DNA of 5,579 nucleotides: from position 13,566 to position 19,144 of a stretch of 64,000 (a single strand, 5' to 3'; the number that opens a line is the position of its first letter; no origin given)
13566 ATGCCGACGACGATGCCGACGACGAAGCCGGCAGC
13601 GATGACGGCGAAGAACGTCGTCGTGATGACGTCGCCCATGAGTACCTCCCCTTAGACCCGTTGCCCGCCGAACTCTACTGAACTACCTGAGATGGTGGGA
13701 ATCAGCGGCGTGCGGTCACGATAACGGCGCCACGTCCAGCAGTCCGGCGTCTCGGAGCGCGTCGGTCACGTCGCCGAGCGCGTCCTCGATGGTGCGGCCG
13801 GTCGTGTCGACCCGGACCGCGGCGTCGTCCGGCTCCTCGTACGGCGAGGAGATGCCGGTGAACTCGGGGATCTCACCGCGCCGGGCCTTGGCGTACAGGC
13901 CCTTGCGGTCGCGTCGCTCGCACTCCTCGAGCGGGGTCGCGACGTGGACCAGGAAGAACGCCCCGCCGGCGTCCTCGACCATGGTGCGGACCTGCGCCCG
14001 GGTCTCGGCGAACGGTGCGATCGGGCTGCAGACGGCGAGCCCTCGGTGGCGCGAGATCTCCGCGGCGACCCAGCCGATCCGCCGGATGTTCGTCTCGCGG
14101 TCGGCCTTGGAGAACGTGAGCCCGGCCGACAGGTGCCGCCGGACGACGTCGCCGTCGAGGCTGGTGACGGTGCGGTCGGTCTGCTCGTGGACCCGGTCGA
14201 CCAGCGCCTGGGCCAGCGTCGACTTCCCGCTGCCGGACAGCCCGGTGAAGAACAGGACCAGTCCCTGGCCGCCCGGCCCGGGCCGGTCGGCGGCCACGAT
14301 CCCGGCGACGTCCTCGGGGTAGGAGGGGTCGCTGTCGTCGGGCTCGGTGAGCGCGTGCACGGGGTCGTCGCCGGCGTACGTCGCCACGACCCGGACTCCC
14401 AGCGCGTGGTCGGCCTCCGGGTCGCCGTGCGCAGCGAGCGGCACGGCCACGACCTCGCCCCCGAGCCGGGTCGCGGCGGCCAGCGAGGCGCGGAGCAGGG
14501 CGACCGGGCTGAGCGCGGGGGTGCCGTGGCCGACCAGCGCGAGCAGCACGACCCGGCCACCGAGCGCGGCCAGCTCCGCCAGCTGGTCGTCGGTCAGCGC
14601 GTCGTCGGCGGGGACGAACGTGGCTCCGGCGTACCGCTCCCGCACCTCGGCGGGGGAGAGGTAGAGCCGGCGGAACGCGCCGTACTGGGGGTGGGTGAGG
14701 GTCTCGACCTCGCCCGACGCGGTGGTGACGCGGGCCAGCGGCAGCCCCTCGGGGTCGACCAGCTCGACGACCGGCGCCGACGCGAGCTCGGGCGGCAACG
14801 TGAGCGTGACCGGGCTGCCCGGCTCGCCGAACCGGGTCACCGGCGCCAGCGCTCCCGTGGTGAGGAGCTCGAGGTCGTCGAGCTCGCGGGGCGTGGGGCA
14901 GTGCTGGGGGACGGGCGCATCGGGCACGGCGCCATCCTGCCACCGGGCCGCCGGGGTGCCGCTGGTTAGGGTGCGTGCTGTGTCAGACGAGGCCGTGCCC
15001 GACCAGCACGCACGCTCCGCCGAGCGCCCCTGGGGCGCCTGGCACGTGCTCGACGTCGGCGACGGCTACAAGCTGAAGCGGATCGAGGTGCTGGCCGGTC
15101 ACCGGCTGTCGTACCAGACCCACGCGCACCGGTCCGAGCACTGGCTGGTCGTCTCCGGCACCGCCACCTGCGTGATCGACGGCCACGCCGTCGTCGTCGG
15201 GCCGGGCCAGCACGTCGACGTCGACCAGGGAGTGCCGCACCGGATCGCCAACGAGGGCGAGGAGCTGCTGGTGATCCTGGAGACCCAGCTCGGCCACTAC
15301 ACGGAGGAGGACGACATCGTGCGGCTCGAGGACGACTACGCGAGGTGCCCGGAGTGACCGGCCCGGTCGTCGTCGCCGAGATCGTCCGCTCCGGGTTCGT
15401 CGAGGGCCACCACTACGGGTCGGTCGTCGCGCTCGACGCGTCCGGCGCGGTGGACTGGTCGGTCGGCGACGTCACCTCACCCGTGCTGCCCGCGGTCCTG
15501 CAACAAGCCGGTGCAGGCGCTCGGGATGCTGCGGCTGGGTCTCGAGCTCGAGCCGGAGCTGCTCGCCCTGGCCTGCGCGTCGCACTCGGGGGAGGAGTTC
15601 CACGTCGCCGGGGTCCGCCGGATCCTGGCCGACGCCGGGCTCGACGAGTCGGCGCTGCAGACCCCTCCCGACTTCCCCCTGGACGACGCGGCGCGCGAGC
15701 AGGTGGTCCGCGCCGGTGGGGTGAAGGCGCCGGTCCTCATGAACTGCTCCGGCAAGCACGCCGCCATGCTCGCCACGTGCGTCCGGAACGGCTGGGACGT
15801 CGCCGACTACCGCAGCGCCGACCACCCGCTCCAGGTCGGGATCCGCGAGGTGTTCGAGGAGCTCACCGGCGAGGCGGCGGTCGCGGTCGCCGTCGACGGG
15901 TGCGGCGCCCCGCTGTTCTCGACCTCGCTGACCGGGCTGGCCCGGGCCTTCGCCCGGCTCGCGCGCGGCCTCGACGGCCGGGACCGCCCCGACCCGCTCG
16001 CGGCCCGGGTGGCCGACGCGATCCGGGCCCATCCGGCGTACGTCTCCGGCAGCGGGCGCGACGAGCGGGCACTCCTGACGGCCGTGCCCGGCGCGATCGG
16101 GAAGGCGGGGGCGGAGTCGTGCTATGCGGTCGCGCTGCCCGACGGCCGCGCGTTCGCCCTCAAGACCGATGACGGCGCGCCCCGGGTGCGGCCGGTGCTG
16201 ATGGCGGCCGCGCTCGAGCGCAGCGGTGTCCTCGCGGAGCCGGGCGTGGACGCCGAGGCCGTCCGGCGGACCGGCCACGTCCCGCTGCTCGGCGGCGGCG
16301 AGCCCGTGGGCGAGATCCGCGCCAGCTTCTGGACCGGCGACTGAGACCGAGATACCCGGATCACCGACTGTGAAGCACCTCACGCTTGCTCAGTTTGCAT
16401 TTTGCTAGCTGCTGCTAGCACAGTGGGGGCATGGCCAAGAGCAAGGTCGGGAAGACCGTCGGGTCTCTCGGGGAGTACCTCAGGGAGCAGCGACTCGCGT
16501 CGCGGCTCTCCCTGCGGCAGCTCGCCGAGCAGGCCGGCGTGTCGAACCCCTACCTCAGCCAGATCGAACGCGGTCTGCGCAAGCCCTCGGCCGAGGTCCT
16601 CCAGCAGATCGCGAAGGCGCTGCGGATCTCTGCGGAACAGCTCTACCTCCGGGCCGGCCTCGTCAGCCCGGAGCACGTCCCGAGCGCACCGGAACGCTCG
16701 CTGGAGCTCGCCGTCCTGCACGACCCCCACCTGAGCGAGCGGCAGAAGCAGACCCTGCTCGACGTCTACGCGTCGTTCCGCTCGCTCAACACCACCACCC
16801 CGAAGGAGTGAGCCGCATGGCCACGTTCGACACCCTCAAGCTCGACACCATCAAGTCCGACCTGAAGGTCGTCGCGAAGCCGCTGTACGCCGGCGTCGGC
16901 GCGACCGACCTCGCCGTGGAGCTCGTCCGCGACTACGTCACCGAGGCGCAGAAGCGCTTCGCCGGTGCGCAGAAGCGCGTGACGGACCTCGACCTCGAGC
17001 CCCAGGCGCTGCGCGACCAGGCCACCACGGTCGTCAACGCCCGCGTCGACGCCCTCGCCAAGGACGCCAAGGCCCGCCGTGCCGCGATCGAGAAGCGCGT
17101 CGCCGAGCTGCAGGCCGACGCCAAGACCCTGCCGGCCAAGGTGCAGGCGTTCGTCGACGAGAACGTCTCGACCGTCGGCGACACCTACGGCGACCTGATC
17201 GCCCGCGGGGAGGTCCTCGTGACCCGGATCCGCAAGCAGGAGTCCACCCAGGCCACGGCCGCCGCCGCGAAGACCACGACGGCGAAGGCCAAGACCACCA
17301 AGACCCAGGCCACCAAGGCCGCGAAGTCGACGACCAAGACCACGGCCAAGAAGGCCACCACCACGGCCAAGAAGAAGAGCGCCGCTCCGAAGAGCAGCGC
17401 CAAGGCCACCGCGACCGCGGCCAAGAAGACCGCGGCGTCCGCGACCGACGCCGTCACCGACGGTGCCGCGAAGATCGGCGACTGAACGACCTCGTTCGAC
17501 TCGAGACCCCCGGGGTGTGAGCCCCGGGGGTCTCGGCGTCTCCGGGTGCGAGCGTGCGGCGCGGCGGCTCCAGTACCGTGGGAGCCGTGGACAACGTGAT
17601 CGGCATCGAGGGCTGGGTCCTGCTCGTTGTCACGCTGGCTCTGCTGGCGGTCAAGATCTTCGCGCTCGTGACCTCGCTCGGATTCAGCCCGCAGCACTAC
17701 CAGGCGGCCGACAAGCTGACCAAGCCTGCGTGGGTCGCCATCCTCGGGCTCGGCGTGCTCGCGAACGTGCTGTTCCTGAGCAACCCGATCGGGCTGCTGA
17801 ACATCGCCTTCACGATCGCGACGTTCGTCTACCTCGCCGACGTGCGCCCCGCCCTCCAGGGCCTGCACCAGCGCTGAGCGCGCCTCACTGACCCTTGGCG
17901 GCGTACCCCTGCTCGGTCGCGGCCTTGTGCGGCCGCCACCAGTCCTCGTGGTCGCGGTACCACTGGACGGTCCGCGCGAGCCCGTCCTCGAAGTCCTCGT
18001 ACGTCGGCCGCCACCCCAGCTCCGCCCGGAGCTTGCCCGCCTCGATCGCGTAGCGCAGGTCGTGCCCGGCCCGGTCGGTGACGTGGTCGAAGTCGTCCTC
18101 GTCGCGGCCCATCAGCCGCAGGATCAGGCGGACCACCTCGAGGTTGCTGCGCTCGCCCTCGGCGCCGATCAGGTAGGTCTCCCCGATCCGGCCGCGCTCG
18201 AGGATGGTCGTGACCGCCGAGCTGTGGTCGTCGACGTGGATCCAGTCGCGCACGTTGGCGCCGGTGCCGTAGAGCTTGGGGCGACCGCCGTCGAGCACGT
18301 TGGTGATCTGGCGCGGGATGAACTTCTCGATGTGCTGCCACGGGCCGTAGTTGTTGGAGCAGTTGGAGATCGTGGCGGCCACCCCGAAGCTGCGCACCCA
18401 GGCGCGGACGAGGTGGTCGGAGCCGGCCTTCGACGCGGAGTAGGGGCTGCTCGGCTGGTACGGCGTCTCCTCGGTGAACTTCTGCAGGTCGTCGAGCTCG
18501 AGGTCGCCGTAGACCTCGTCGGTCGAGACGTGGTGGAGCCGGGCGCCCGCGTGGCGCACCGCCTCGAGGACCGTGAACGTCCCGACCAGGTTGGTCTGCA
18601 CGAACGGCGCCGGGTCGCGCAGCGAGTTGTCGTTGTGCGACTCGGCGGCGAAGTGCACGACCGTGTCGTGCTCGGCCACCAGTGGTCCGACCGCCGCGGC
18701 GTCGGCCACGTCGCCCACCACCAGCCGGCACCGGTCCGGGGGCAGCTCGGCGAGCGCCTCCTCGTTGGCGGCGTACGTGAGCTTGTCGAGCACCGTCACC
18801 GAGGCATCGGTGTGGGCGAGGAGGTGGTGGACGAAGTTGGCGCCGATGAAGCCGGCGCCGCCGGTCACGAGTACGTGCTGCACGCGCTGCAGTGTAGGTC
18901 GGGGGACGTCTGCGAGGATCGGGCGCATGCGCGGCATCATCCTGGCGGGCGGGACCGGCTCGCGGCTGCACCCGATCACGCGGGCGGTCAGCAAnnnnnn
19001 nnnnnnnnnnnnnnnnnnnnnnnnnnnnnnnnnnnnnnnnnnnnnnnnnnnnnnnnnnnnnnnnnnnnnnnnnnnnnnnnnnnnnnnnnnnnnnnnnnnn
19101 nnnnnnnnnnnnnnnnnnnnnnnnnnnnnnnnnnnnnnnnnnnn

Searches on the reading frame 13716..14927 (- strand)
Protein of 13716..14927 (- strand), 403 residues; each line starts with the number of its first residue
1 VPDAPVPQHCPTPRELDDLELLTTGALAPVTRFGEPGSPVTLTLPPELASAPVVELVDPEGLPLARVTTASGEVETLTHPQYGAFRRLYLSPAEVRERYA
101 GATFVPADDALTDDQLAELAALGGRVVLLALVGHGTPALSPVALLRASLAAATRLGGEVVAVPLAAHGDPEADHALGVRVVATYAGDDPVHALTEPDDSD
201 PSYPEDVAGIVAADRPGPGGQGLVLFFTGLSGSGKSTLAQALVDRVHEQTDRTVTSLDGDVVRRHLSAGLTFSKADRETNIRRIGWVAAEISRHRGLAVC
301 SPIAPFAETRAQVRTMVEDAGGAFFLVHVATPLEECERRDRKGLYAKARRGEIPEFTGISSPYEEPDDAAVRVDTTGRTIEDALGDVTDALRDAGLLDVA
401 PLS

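Call 4: search_protein_families(library=pfam, proteins=[window:13716-14927:-], max_evalue=0.01)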
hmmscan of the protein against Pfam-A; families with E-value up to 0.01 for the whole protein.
window:13716-14927:- (403 aa): 8 families
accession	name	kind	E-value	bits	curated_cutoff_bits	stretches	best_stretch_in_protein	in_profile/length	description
PF01583.26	APS_kinase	-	2e-55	187.4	21.1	1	221-374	1-152/152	Adenylylsulphate kinase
PF13671.12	AAA_33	-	6.1e-09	36.7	27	1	224-342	1-117/143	AAA domain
PF08433.16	KTI12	-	0.00021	21.3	22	1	226-369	5-143/271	Chromatin associated protein KTI12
PF00005.33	ABC_tran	-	0.0012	19.9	25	1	222-289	11-66/137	ABC transporter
PF13401.12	AAA_22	-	0.0013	19.5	27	1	223-254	6-37/130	AAA domain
PF13191.12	AAA_16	-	0.0035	18.3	32.6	1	219-256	21-57/167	AAA ATPase domain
PF16575.11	CLP1_P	-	0.0054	17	26.6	1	231-275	3-46/188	mRNA cleavage and polyadenylation factor CLP1 P-loop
PF13238.12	AAA_18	-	0.008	17.1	29.4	0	226-246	2-22/128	AAA domain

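Call 5: search_protein_families(library=ncbifam, proteins=[window:13716-14927:-], max_evalue=0.01)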
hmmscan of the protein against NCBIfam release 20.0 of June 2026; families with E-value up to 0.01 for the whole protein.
window:13716-14927:- (403 aa): 9 families
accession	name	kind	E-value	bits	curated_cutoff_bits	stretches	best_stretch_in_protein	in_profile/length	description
NF004040.0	PRK05537.1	equivalog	1.4e-80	271.4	669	1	203-397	378-570/572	bifunctional sulfate adenylyltransferase/adenylylsulfate kinase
NF002059.0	PRK00889.1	subfamily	1.1e-56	191.3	244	1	221-396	4-174/177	adenylyl-sulfate kinase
TIGR00455.1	apsK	equivalog_domain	6.7e-52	175.8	138.7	1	221-390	17-183/184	adenylyl-sulfate kinase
NF003013.0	PRK03846.1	subfamily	3.2e-50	170.6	163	1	220-395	26-198/202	adenylyl-sulfate kinase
NF004035.0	PRK05506.1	subfamily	1.6e-49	168.7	715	1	220-394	458-629/632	bifunctional sulfate adenylyltransferase subunit 1/adenylylsulfate kinase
NF004041.0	PRK05541.1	subfamily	6e-24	85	127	1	221-388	6-167/176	adenylyl-sulfate kinase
TIGR01313.1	therm_gnt_kin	subfamily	0.0018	18.1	113.75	1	228-366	4-139/164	gluconokinase, GntK/IdnK-type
NF006743.0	PRK09270.1-2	equivalog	0.0086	15.1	227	0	222-259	28-64/217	nucleoside/nucleotide kinase family protein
TIGR01420.1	pilT_fam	subfamily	0.0095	15.2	319.1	0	221-257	122-157/343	PilT/PilU family type 4a pilus ATPase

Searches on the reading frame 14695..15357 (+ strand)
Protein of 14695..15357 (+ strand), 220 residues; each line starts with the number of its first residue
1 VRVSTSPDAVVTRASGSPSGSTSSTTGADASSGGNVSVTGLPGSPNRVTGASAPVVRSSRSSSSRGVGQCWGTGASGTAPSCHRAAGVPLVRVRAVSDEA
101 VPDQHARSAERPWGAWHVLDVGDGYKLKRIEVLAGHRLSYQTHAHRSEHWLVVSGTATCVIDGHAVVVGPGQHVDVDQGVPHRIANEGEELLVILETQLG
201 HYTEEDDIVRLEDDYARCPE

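Call 14: search_protein_families(library=pfam, proteins=[window:14695-15357:+], max_evalue=0.01)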
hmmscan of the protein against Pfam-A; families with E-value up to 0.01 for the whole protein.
window:14695-15357:+ (220 aa): 2 families
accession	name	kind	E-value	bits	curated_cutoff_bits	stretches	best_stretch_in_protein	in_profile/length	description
PF01050.24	MannoseP_isomer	-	2.9e-31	108.5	23.6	1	106-213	9-116/116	Mannose-6-phosphate isomerase C-terminal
PF07883.17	Cupin_2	-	1.5e-10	41.1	27.2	1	134-195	7-67/70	Cupin domain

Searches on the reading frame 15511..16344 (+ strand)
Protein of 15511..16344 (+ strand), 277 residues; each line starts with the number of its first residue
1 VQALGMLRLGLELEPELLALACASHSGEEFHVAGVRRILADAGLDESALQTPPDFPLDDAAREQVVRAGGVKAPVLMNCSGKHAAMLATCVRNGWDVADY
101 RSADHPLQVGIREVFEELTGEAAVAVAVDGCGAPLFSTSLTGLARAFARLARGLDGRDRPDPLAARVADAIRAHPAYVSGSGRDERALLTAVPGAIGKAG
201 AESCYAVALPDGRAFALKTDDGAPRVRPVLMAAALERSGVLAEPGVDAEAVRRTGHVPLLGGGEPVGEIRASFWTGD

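Call 14: search_protein_families(library=pfam, proteins=[window:15511-16344:+], max_evalue=0.01)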
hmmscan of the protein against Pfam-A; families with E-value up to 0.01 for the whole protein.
window:15511-16344:+ (277 aa): 1 family
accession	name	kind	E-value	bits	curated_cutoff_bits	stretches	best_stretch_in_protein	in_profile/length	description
PF06089.17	Asparaginase_II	-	2.8e-89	299.7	25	1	1-270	46-321/322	L-asparaginase II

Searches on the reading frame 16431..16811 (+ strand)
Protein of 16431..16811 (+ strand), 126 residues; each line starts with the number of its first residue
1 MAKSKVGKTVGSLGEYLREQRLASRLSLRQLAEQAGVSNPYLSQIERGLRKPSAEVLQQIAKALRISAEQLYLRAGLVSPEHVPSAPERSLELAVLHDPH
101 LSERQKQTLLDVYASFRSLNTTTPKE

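Call 14: search_protein_families(library=pfam, proteins=[window:16431-16811:+], max_evalue=0.01)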
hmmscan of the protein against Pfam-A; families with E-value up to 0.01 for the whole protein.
window:16431-16811:+ (126 aa): 5 families
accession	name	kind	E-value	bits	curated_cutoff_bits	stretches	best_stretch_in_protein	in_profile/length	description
PF01381.28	HTH_3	-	7.3e-16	58.4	23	1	17-70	1-54/55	Helix-turn-helix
PF13560.12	HTH_31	-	2.3e-14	53.9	27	1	13-70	2-60/64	Helix-turn-helix domain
PF12844.13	HTH_19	-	1.1e-07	32.1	30.2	1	14-76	1-63/64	Helix-turn-helix domain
PF13413.12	HTH_25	-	7.6e-06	26.1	24.6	1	16-70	1-61/62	Helix-turn-helix domain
PF13443.12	HTH_26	-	0.00011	22.8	22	1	18-71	3-57/63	Cro/C1-type HTH DNA-binding domain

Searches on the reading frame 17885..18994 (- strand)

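Call 14: search_protein_families(library=pfam, proteins=[window:17885-18994:-], max_evalue=0.01)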
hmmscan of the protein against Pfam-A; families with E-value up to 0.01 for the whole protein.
window:17885-18994:- (369 aa): 10 families
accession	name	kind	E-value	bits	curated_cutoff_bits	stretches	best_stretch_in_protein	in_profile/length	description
PF16363.11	GDP_Man_Dehyd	-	1.4e-69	235.6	27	1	42-341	1-331/332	GDP-mannose 4,6 dehydratase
PF01370.27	Epimerase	-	2.1e-61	207.9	20.9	1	41-277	1-240/240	NAD dependent epimerase/dehydratase family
PF01073.25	3Beta_HSD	-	6.4e-15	55.4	22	1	42-197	1-158/280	3-beta hydroxysteroid dehydrogenase/isomerase family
PF04321.23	RmlD_sub_bind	-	4.3e-12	46.1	27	1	40-202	2-142/287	RmlD substrate binding domain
PF07993.18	NAD_binding_4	-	8.5e-12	45.2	20.1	1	43-214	1-206/258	Male sterility protein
PF02719.21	Polysacc_synt_2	-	9.8e-11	41.8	20.2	1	41-161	1-131/293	Polysaccharide biosynthesis protein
PF13460.12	NAD_binding_10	-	4e-09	37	27.2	1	45-198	1-133/184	NAD(P)H-binding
PF00106.31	adh_short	-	6.2e-06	26.3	26.6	1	39-109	1-71/195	short chain dehydrogenase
PF03435.24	Sacchrp_dh_NADP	-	7.8e-06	26.7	25.1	1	46-119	5-79/129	Saccharopine dehydrogenase NADP binding domain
PF08659.16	KR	-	0.00068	20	22.6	1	41-110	3-76/180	KR domain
